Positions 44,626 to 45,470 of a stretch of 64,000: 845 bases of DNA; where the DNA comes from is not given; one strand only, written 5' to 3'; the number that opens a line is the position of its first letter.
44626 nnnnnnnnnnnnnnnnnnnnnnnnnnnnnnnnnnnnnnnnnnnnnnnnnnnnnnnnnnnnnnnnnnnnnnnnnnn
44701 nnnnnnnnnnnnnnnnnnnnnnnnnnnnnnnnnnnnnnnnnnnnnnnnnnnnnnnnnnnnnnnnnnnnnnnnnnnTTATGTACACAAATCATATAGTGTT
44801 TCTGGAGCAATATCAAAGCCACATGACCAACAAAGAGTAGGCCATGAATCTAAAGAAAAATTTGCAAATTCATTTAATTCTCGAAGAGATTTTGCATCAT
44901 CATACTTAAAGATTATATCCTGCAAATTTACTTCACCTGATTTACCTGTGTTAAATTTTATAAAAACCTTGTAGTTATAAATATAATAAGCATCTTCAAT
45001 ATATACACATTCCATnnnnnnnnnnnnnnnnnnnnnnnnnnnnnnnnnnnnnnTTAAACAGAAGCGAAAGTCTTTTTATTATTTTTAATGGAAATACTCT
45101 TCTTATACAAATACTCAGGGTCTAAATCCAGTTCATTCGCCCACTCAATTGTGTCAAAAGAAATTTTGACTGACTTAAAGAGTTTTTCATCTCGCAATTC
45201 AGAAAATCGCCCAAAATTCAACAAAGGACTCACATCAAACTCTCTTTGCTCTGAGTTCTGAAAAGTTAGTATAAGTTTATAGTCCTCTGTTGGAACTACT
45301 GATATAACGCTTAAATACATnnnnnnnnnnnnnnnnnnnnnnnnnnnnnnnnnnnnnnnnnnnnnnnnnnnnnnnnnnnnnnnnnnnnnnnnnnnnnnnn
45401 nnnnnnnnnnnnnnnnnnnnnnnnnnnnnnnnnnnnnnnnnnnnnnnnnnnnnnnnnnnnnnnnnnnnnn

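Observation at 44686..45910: AT-rich DUF2442/DUF2442/DUF4160 three-gene cassette bounded by 23-bp direct repeats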

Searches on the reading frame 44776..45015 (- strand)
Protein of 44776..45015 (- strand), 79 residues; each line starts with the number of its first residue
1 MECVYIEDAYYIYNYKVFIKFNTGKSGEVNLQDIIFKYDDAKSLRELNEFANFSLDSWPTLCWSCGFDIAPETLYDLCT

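Call 10: search_protein_families(library=pfam, proteins=[window:44776-45015:-], max_evalue=0.1)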
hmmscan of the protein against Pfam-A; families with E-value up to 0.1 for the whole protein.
window:44776-45015:- (79 aa): 1 family
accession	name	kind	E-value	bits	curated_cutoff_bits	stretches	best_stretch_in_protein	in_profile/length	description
PF10387.14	DUF2442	-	1.2e-12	48.3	23.9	1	8-78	3-70/72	Protein of unknown function (DUF2442)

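Call 42: find_homologous_proteins(query=window:44776-45015:-, max_evalue=0.001)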
Query window:44776-45015:- (79 aa): 110 proteins with E <= 0.001 among 110 candidates.
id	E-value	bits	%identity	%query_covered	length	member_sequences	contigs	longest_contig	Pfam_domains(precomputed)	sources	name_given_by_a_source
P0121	1.0e-45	171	94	100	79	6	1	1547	PF10387.15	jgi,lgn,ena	-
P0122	8.6e-43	162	90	100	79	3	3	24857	PF10387.15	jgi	jgi:hypothetical protein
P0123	2.2e-31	125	69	99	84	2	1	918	PF10387.15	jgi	jgi:hypothetical protein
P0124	5.4e-31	124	68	99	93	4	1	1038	PF10387.15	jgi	-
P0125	8.9e-31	123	65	99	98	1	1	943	PF10387.15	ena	-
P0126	6.6e-30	121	68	99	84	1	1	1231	PF10387.15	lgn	-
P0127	7.3e-30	121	71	95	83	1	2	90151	PF10387.15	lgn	-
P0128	9.0e-29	117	65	99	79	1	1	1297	PF10387.15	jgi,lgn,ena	-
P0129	1.2e-28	117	65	99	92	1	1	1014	PF10387.15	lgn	-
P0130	1.4e-28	116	60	99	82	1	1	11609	PF10387.15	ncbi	-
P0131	2.5e-28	116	63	99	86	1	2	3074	PF10387.15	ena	-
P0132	2.6e-28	116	64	99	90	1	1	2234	PF10387.15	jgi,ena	-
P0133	3.4e-28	115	63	99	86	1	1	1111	PF10387.15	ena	-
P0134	3.6e-28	115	63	99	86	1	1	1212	PF10387.15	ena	-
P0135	4.0e-28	115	64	99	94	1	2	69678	PF10387.15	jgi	jgi:hypothetical protein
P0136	7.3e-28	114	63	99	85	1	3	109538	PF10387.15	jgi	jgi:hypothetical protein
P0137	1.2e-27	113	60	99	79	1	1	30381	PF10387.15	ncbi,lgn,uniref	ncbi:hypothetical protein MNBD_UNCLBAC01-139 [hydrothermal vent metagenome]|uniref:DUF2442 domain-co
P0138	1.3e-27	113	62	100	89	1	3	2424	PF10387.15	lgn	-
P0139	2.0e-27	113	63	100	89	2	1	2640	PF10387.15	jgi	jgi:hypothetical protein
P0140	2.4e-27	113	62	99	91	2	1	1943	PF10387.15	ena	-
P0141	2.5e-27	112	64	99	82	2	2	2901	PF10387.15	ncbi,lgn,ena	-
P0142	4.4e-27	112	59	100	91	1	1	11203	PF10387.15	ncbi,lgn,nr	ncbi:MAG: DUF2442 domain-containing protein [Patescibacteria group bacterium]|nr:DUF2442 domain-cont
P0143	6.4e-27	111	63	95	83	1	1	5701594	PF10387.15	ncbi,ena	-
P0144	7.9e-27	111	59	99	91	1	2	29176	PF10387.15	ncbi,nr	ncbi:MAG: DUF2442 domain-containing protein [bacterium]|nr:DUF2442 domain-containing protein [bacter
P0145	9.1e-27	111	62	99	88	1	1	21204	PF10387.15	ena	-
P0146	9.8e-27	111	60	99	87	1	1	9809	PF10387.15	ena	-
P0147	1.0e-26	111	62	99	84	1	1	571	PF10387.15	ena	-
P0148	1.1e-26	110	59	99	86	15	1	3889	PF10387.15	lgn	-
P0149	1.2e-26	110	63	95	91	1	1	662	PF10387.15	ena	-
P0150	2.1e-26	110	59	99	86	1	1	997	PF10387.15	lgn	-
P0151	2.3e-26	109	59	99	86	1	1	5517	PF10387.15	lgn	-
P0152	2.4e-26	109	63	99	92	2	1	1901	PF10387.15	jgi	-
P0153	2.6e-26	109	59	99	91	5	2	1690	PF10387.15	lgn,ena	-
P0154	2.9e-26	109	59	99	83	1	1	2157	PF10387.15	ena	-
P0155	3.2e-26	109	58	99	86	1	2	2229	PF10387.15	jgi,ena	-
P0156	5.0e-26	108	59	99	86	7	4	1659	PF10387.15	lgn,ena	-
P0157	5.0e-26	108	59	99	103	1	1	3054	PF10387.15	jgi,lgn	jgi:hypothetical protein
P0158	6.8e-26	108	62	99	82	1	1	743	PF10387.15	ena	-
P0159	7.1e-26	108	59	99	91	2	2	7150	PF10387.15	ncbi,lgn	-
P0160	7.3e-26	108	62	100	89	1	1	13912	PF10387.15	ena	-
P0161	7.6e-26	108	60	99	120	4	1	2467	PF10387.15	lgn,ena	-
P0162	8.2e-26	108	63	100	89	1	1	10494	PF10387.15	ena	-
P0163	1.1e-25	107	63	99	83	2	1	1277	PF10387.15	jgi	-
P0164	1.2e-25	107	57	100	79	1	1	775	PF10387.15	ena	-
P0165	1.3e-25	107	59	99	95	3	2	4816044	PF10387.15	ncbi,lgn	ncbi:DUF2442 domain-containing protein [Desulfonatronum parangueonense]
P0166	1.5e-25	107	55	99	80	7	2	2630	PF10387.15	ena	-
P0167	1.7e-25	107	61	96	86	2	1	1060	PF10387.15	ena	-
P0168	2.1e-25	106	56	99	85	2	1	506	PF10387.15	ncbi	-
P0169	2.3e-25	106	60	97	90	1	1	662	PF10387.15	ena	-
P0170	2.6e-25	106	56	99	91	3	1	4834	PF10387.15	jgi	-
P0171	6.7e-25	105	56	99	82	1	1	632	PF10387.15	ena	-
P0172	6.7e-25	105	59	100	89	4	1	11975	PF10387.15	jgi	jgi:hypothetical protein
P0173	7.8e-25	104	56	99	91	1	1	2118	PF10387.15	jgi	jgi:hypothetical protein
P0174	9.0e-25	104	58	100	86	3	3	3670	PF10387.15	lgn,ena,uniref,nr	uniref:DUF2442 domain-containing protein n=1 Tax=Candidatus Kentrum sp. LPFa TaxID=2126335 RepID=A0A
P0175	1.0e-24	104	58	100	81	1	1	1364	PF10387.15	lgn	-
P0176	1.1e-24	104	58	99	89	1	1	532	PF10387.15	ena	-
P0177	1.2e-24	104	60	97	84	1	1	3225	PF10387.15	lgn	-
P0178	1.6e-24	104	58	97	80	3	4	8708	PF10387.15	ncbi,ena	-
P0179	2.5e-24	103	56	99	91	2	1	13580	PF10387.15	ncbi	-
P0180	5.9e-24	102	61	96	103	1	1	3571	PF10387.15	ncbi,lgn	-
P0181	6.3e-24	102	61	95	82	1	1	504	PF10387.15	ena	-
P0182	6.5e-24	102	58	99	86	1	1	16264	PF10387.15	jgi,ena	-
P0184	9.4e-24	101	58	99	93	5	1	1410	PF10387.15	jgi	-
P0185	1.2e-23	101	58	96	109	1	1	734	PF10387.15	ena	-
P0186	1.4e-23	101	56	100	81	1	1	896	PF10387.15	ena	-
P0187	1.4e-23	101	61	97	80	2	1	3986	PF10387.15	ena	-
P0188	1.5e-23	100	56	99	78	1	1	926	PF10387.15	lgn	-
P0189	1.8e-23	100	55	99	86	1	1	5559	PF10387.15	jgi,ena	-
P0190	2.2e-23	100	54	99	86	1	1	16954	PF10387.15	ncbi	-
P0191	2.6e-23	100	59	99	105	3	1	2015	PF10387.15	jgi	jgi:hypothetical protein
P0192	2.7e-23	100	58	100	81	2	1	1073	PF10387.15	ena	-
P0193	3.2e-23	99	59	96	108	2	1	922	PF10387.15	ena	-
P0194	3.5e-23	99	61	94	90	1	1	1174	PF10387.15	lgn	-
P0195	3.8e-23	99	54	99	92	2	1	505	PF10387.15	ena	-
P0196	4.0e-23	99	57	95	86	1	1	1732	PF10387.15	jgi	-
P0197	4.3e-23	99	56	95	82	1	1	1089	PF10387.15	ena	-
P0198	4.6e-23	99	56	99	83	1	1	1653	PF10387.15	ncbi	-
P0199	7.0e-23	98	56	100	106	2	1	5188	PF10387.15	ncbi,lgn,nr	ncbi:MAG: DUF2442 domain-containing protein [Verrucomicrobiota bacterium]|nr:DUF2442 domain-containi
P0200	1.3e-22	97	58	99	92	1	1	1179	PF10387.15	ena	-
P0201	1.7e-22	97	55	99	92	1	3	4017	PF10387.15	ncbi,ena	-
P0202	2.1e-22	97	56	99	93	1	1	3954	PF10387.15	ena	-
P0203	2.2e-22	97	55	99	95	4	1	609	PF10387.15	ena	-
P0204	2.4e-22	97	56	99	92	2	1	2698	PF10387.15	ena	-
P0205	2.7e-22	96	56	99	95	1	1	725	PF10387.15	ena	-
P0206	3.1e-22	96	57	95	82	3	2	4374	PF10387.15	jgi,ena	-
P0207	3.2e-22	96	57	96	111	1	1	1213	PF10387.15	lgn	-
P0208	3.3e-22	96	58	94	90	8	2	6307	PF10387.15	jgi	jgi:hypothetical protein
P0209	4.4e-22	96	57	96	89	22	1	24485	PF10387.15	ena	-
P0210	5.3e-22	95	55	99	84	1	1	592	PF10387.15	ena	-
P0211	5.9e-22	95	56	99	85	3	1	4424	PF10387.15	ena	-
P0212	6.6e-22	95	56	99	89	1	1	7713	PF10387.15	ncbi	-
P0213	1.1e-21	95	55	95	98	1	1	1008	PF10387.15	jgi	-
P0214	1.6e-21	94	55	96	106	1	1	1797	PF10387.15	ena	-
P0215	1.8e-21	94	55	99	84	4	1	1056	PF10387.15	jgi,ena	jgi:hypothetical protein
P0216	1.9e-21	94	54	99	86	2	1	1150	PF10387.15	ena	-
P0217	2.3e-21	93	56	100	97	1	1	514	PF10387.15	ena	-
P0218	8.4e-21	92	54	99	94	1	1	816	PF10387.15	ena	-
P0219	9.8e-21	91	55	96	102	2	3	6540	PF10387.15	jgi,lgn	jgi:hypothetical protein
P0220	1.2e-20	91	55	96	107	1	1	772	PF10387.15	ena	-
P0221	1.6e-20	91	51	99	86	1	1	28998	PF10387.15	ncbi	-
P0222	2.0e-20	90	55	96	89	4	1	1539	PF10387.15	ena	-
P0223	2.1e-20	90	54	96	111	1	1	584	PF10387.15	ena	-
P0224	3.2e-20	90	56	99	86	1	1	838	PF10387.15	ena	-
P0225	4.5e-20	89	53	96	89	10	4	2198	PF10387.15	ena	-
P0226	6.1e-20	89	52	100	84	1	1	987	PF10387.15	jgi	-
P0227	5.2e-19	86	57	82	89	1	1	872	PF10387.15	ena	-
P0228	6.3e-19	86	54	96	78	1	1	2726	PF10387.15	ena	-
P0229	8.1e-17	79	47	94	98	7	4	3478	PF10387.15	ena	-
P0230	2.0e-15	74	47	96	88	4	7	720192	PF10387.15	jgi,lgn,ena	-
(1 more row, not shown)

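Call 43: find_encoding_contigs(protein=P0122, flank=10000, max_places=5)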
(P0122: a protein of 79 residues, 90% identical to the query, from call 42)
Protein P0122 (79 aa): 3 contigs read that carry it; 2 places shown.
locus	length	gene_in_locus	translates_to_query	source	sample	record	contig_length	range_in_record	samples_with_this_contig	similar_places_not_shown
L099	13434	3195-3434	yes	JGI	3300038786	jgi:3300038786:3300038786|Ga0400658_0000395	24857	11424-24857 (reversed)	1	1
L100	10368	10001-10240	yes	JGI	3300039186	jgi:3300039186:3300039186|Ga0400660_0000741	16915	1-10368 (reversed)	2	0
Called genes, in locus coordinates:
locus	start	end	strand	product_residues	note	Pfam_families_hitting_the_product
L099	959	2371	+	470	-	PF04326:SLFN_AlbA_2, PF13749:HATPase_c_4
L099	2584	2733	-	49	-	-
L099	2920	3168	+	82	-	PF13711:DUF4160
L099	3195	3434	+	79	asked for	PF10387:DUF2442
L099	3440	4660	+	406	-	PF25023:TEN_YD-shell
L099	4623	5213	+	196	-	PF00515:TPR_1 (faint), PF07719:TPR_2 (faint), PF13424:TPR_12 (faint), PF13432:TPR_16, PF14559:TPR_19 (weak)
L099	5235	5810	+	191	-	PF00515:TPR_1 (faint), PF07719:TPR_2 (faint), PF13432:TPR_16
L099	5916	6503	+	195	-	PF13749:HATPase_c_4, PF21247:Fic-like_C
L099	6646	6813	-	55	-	-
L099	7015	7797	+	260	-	PF00392:GntR, PF07729:FCD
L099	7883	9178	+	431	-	PF00354:Pentaxin (faint), PF13385:Laminin_G_3, PF22925:TS_C (faint), PF13385:Laminin_G_3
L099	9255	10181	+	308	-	PF00701:DHDPS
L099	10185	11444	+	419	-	-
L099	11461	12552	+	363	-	PF00465:Fe-ADH, PF13685:Fe-ADH_2 (faint), PF25137:ADH_Fe_C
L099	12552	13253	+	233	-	PF00923:TAL_FSA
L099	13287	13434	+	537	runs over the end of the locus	-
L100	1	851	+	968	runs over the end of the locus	PF04313:HSDR_N, PF00270:DEAD, PF04851:ResIII, PF18766:SWI2_SNF2, PF22679:T1R_D3-like, PF12008:EcoR124_C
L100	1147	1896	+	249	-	-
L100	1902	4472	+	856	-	PF13449:Phytase-like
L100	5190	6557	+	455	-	PF07690:MFS_1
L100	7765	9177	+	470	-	PF04326:SLFN_AlbA_2, PF13749:HATPase_c_4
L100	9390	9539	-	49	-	-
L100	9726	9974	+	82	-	PF13711:DUF4160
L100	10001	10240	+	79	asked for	PF10387:DUF2442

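Call 44: find_encoding_contigs(protein=P0127, flank=4000, max_places=3)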
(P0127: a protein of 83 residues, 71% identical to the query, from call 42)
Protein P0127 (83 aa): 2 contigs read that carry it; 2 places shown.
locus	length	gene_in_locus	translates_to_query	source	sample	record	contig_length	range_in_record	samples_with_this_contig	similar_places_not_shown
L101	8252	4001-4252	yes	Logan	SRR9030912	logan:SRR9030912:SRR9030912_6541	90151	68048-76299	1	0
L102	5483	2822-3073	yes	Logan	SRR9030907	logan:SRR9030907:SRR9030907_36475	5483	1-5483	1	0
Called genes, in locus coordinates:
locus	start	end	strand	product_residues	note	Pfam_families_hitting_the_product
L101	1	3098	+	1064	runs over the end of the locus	PF04465:DUF499, PF13290:CHB_HEX_C_1 (faint), PF13287:Fn3_assoc (weak)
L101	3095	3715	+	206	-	PF12635:DUF3780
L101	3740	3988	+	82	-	PF13711:DUF4160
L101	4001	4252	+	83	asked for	PF10387:DUF2442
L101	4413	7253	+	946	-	PF06634:DUF1156, PF01170:UPF0020 (faint)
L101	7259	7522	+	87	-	PF13711:DUF4160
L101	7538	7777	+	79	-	PF10387:DUF2442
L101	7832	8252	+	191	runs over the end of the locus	PF05685:Uma2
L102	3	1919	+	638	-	?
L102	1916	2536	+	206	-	PF12635:DUF3780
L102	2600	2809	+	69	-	PF13711:DUF4160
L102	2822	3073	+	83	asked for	PF10387:DUF2442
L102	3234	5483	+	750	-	?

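Call 63: search_solved_structures(query=window:44776-45015:-, max_evalue=1)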
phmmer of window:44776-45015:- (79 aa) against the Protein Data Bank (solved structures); distinct sequences matched with E-value up to 1: 1.
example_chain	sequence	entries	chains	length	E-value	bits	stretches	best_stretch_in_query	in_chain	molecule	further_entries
7duu_A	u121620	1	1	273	0.55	14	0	40-72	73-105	MHC class I antigen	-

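Call 69: search_protein_families(library=padloc, proteins=[window:44776-45015:-], max_evalue=0.01)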
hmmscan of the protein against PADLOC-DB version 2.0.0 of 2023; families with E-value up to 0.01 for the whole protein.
window:44776-45015:- (79 aa): 0 families

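Call 70: search_protein_families(library=ncbifam, proteins=[window:44776-45015:-], max_evalue=0.01)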
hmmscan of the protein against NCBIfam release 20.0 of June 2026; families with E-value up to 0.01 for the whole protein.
window:44776-45015:- (79 aa): 1 family
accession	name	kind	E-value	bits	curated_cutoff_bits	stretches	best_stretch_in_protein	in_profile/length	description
NF048016.1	antoxin_DhiA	equivalog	6e-07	30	200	1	7-77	5-70/160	type II toxin-antitoxin system antitoxin DhiA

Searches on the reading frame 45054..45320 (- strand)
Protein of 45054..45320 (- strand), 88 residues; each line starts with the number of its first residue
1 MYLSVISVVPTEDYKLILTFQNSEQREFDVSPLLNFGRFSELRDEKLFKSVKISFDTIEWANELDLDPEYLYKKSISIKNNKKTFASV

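Call 10: search_protein_families(library=pfam, proteins=[window:45054-45320:-], max_evalue=0.1)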
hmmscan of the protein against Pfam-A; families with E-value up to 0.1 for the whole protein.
window:45054-45320:- (88 aa): 1 family
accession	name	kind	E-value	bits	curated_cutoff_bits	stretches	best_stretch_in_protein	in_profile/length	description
PF10387.14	DUF2442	-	2.7e-15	56.8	23.9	1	5-76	1-71/72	Protein of unknown function (DUF2442)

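Call 62: search_solved_structures(query=window:45054-45320:-, max_evalue=1)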
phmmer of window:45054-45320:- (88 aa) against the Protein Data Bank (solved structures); distinct sequences matched with E-value up to 1: 2.
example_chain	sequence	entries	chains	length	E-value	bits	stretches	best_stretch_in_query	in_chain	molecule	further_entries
5il7_A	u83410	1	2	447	0.28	14.8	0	7-43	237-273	Rab family protein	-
6p78_A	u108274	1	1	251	0.85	13.3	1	20-80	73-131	Queuine lyase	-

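Call 69: search_protein_families(library=padloc, proteins=[window:45054-45320:-], max_evalue=0.01)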
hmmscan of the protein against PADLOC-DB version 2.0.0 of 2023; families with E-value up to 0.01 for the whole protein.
window:45054-45320:- (88 aa): 0 families

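Call 70: search_protein_families(library=ncbifam, proteins=[window:45054-45320:-], max_evalue=0.01)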
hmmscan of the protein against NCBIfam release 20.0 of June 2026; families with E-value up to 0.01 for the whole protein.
window:45054-45320:- (88 aa): 0 families
